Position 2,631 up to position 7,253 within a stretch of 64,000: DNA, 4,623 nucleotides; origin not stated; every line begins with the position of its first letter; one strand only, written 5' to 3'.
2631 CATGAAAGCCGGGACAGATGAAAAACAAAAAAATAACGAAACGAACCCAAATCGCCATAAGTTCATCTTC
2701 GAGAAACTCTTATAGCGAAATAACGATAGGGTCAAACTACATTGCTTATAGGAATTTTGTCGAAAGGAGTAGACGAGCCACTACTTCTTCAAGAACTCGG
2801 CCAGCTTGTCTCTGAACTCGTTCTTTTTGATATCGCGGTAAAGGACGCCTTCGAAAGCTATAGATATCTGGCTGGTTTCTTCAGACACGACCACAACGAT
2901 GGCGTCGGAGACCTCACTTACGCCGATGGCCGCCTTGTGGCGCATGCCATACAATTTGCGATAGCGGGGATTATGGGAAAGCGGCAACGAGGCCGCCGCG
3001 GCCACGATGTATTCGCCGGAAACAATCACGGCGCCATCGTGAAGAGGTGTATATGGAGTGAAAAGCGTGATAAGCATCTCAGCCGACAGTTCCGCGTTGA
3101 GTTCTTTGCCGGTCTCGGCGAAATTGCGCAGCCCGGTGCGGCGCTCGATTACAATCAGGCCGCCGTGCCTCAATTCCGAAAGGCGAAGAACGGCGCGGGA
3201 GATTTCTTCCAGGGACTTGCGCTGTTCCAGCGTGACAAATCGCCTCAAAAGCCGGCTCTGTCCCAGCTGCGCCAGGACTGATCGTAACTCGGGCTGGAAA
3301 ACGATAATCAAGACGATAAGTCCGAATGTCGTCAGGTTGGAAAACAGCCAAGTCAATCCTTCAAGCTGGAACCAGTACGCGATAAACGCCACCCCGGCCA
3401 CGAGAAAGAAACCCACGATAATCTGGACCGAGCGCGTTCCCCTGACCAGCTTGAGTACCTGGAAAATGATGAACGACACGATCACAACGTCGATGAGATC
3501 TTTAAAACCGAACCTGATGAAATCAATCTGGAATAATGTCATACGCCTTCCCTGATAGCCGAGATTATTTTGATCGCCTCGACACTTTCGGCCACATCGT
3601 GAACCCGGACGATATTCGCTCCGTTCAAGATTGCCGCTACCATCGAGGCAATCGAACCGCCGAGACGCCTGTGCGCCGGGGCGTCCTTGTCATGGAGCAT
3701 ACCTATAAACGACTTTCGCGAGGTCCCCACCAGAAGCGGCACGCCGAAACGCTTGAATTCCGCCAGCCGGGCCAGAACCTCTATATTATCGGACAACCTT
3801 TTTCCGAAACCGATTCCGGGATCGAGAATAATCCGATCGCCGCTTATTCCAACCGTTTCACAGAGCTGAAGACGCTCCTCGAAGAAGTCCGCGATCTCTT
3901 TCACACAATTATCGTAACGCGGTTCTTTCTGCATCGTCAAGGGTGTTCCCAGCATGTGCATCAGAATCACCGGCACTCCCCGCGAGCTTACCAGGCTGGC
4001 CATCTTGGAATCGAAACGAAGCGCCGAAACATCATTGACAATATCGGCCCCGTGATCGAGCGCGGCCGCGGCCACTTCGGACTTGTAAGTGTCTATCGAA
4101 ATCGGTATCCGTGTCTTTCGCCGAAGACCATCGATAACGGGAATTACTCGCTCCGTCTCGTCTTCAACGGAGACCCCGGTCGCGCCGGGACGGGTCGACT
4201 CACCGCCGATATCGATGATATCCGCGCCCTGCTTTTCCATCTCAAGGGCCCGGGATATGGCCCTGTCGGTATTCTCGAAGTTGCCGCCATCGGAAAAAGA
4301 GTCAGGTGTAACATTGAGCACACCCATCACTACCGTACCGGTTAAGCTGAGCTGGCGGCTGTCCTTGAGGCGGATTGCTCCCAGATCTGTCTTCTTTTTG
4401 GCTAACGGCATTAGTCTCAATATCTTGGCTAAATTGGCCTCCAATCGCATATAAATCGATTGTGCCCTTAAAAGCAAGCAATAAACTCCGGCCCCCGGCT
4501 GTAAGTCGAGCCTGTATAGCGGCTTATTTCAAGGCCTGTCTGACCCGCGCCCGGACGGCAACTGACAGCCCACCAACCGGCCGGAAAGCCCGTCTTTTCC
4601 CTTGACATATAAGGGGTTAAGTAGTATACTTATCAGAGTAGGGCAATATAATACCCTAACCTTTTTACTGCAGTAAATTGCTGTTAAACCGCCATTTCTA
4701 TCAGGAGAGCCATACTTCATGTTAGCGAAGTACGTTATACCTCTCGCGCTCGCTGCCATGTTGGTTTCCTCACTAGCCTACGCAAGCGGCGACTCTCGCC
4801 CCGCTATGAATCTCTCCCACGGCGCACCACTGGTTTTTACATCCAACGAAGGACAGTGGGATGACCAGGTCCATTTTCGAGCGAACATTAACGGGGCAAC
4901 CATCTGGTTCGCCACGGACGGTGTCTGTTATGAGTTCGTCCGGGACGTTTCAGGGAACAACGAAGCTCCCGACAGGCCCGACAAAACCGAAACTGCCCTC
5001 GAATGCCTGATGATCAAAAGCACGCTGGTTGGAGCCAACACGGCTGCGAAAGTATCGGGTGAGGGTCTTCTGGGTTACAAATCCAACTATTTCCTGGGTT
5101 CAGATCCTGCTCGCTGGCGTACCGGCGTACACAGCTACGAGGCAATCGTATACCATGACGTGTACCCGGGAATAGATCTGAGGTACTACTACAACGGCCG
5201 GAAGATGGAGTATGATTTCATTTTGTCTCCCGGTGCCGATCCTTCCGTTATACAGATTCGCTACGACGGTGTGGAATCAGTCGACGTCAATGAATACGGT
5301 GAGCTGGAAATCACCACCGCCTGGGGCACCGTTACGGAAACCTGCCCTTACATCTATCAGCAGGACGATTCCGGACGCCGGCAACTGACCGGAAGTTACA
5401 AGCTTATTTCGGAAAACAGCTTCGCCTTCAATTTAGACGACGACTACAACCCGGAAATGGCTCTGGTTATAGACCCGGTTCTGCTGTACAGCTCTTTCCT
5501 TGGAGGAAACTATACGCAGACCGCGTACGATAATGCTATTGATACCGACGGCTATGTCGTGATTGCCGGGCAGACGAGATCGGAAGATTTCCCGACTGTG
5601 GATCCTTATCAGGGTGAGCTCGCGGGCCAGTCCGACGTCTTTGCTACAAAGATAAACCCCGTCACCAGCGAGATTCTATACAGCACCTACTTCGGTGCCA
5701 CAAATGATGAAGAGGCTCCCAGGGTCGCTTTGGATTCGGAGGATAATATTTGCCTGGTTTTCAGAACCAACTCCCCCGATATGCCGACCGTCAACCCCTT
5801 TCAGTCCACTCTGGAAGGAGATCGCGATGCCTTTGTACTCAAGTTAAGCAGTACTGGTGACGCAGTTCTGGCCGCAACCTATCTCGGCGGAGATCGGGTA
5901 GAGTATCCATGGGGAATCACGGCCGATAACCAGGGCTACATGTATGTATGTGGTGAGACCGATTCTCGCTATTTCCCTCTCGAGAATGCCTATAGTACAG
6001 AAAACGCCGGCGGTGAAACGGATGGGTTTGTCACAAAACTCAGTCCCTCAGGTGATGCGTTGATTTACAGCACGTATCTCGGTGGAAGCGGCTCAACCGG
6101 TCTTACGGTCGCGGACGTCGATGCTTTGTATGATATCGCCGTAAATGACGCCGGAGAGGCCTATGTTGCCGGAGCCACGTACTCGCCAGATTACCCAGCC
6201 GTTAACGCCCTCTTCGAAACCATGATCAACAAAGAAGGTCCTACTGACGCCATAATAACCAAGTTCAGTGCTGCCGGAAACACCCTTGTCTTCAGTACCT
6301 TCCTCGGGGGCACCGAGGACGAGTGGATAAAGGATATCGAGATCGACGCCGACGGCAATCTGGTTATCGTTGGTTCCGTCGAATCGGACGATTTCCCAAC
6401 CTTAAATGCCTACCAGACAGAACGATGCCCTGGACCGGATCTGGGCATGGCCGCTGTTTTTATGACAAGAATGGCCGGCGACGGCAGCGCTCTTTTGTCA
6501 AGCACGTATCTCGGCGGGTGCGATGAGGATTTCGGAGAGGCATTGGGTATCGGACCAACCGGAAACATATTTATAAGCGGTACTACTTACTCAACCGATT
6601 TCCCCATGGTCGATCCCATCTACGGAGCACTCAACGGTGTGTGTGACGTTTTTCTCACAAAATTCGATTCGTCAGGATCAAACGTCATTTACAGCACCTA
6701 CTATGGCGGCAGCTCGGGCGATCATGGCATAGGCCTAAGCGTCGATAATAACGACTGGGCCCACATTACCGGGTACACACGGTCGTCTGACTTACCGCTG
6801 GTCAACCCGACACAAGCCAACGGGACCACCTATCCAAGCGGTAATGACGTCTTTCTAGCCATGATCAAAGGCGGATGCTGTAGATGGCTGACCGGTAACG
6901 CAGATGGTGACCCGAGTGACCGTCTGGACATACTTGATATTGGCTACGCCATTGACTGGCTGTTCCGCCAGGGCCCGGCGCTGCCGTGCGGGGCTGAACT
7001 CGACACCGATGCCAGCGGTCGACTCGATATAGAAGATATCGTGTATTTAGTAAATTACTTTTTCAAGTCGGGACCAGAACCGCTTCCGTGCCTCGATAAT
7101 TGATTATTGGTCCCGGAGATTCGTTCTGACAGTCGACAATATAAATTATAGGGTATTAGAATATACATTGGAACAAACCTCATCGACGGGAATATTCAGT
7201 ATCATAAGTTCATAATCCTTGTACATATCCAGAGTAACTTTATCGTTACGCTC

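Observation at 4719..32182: Six exoproteins share a dockerin-like double EF-hand module in two subtypes; the cargo is non-cellulolytic and no scaffoldin is present in the window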

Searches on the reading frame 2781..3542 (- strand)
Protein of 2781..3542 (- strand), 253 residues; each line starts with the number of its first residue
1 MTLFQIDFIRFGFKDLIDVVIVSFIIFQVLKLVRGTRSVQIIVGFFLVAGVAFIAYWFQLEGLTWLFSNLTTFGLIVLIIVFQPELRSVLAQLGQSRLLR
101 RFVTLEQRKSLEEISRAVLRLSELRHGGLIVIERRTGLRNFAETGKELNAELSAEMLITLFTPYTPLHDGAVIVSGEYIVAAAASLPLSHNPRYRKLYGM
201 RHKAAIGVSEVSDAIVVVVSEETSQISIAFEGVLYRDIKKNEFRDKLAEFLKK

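Call 74: search_protein_families(library=pfam, proteins=[window:2781-3542:-], max_evalue=0.01)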
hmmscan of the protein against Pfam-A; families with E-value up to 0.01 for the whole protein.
window:2781-3542:- (253 aa): 2 families
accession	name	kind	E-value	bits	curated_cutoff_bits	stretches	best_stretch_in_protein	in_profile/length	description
PF02457.21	DAC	-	2.1e-38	131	27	1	116-233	2-118/119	DisA bacterial checkpoint controller nucleotide-binding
PF19293.4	CdaA_N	-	3e-11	43.8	23.8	1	8-85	2-80/81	CdaA N-terminal transmembrane domain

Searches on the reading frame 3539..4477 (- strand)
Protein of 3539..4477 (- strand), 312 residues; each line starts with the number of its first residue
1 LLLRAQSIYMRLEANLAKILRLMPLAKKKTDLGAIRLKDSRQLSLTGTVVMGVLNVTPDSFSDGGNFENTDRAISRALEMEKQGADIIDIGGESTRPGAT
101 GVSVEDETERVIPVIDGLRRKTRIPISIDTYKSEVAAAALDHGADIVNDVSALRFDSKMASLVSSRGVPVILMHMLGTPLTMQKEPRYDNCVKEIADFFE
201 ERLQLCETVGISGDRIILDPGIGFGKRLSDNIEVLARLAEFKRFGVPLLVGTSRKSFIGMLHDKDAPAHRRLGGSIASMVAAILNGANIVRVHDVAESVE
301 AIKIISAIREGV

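Call 15: search_protein_families(library=pfam, proteins=[window:3539-4477:-], max_evalue=0.01)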
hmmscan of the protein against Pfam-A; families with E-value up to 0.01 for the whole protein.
window:3539-4477:- (312 aa): 1 family
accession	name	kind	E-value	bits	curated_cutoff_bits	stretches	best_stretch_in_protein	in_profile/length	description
PF00809.28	Pterin_bind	-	1.3e-88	297.2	25.5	1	51-293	1-244/244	Pterin binding enzyme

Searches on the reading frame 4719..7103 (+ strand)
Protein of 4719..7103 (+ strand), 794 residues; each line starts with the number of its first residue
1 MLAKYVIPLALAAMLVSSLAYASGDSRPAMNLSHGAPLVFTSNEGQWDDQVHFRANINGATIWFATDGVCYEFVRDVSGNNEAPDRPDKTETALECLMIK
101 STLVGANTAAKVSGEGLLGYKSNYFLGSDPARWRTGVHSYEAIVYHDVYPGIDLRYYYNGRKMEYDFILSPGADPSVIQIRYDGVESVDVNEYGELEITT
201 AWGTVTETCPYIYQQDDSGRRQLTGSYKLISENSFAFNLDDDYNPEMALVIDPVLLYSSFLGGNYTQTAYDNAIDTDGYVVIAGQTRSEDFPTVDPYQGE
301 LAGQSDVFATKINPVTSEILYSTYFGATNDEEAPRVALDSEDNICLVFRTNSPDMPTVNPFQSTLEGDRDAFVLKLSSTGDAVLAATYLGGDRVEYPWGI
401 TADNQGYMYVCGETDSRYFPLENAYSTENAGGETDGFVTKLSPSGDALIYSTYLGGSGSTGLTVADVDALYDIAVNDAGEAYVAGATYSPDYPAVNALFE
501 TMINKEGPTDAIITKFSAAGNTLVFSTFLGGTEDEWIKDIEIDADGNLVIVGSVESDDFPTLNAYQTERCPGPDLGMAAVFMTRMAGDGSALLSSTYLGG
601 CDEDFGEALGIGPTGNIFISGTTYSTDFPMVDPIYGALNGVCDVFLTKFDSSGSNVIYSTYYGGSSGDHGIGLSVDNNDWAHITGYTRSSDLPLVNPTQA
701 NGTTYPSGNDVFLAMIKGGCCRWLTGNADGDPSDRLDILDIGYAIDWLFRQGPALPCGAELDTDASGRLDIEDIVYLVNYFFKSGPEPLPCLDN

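Call 9: search_protein_families(library=pfam, proteins=[window:4719-7103:+], max_evalue=0.1)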
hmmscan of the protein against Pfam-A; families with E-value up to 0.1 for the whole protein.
window:4719-7103:+ (794 aa): 2 families
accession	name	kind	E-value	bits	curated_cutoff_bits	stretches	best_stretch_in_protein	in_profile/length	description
PF25778.1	DUF7948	-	5.6e-67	226.4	27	1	40-254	1-214/214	Domain of unknown function (DUF7948)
PF06739.17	SBBP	-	3.4e-11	43.3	20.5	3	387-416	4-34/38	Beta-propeller repeat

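Call 11: search_protein_families(library=ncbifam, proteins=[window:4719-7103:+], max_evalue=1)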
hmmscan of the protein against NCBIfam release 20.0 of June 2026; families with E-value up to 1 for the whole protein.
window:4719-7103:+ (794 aa): 2 families
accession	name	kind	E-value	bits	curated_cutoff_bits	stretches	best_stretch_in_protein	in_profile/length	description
NF047494.1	Lepto_SBBP_lipo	equivalog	5.2e-19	68.2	400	3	268-447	72-232/466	SBBP repeat beta-propeller lipoprotein, LipL53 family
TIGR02608.1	delta_60_rpt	domain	0.00031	20.5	76.5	0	538-556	4-22/55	delta-60 repeat domain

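Call 16: find_encoding_contigs(protein=window:4719-7103:+, flank=2000, max_places=4)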
Protein window:4719-7103:+ (794 aa): no gene with exactly this product is on record in the collection.

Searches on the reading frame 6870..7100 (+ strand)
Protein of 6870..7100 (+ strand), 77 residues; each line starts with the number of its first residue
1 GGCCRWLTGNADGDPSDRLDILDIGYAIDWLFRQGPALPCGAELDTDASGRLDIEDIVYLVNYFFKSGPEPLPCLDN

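Call 10: search_protein_families(library=pfam, proteins=[window:6870-7100:+], max_evalue=10)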
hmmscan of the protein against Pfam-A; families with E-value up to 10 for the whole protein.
seq(77 aa): 1 family
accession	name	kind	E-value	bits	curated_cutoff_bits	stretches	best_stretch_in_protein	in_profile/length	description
PF13499.12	EF-hand_7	-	0.18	12.6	30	1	43-61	10-28/67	EF-hand domain pair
